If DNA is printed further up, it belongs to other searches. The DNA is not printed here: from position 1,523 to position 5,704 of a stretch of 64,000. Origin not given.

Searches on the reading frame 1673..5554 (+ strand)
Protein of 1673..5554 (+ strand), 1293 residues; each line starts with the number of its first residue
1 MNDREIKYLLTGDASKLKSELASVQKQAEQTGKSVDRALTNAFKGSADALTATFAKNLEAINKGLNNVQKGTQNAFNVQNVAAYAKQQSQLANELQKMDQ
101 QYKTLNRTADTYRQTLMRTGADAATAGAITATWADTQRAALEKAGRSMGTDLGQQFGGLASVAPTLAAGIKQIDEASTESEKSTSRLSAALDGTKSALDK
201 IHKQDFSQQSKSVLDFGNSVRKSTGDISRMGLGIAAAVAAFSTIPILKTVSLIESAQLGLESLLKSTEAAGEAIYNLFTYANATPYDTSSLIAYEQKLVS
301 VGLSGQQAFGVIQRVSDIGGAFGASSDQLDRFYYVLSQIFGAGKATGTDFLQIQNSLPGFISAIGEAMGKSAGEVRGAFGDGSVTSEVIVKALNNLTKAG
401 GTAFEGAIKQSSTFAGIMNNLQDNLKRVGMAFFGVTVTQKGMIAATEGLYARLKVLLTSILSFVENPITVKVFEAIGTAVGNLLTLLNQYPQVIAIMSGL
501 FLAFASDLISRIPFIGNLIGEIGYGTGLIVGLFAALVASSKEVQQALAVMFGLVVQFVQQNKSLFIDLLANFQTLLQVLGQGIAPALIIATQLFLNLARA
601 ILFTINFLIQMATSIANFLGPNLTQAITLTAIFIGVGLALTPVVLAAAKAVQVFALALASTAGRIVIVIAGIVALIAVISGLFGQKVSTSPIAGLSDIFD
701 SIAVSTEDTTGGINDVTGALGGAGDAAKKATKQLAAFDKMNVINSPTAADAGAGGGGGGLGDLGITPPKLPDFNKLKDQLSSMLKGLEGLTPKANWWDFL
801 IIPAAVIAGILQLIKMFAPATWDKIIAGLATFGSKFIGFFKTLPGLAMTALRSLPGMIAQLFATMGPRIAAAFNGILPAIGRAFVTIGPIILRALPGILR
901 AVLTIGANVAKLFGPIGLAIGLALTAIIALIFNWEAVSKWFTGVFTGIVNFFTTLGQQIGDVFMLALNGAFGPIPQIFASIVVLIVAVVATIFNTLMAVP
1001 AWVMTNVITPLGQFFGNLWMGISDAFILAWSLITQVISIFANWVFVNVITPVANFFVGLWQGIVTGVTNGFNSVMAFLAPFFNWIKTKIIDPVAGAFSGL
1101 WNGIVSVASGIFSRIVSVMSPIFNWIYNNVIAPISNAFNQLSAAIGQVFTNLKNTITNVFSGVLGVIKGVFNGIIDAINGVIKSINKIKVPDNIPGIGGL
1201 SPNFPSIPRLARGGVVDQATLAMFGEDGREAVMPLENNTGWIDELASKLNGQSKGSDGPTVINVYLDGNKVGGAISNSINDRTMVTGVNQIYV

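Call 15: search_protein_families(library=phrogs, proteins=[window:1673-5554:+], max_evalue=0.00001)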
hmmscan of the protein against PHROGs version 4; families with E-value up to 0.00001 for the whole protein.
window:1673-5554:+ (1293 aa): 24 families
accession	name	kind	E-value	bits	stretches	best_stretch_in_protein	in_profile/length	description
phrog_1535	-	tail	5.1e-44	151.7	2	795-1287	720-1145/1152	tail length tape measure protein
phrog_1272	-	tail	1.3e-35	123.5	3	862-1288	590-1019/1606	tail length tape measure protein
phrog_58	-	tail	2.2e-34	120.1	1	689-1280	474-1032/1544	tail length tape measure protein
phrog_167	-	tail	7.1e-30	104.5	1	15-1237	134-1052/1555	tail length tape measure protein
phrog_991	-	tail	6.7e-22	78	1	967-1279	600-914/1966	tail length tape measure protein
phrog_4200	-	tail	6.1e-21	75.6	1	805-1186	230-547/732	tail length tape measure protein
phrog_2335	-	tail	2.5e-18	66.5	1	18-735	269-891/1536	tail length tape measure protein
phrog_5493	-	tail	3.9e-17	62.9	1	838-1203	537-874/1102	tail length tape measure protein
phrog_971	-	lysis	6.5e-17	62.5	1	706-1216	322-801/1338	endolysin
phrog_17020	-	unknown function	1.1e-16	62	1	1089-1263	126-312/353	-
phrog_1686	-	tail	9.4e-15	54.5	1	155-684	23-505/1224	tail length tape measure protein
phrog_12798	-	tail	1.2e-13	51.3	1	222-719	43-541/1031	tail length tape measure protein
phrog_34082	-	tail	8e-13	49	1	1087-1243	375-536/579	tail length tape measure protein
phrog_339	-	tail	1.2e-12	47.9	1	186-426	23-254/1123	tail length tape measure protein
phrog_1107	-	tail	4.3e-12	45.8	1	53-413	14-374/1252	tail length tape measure protein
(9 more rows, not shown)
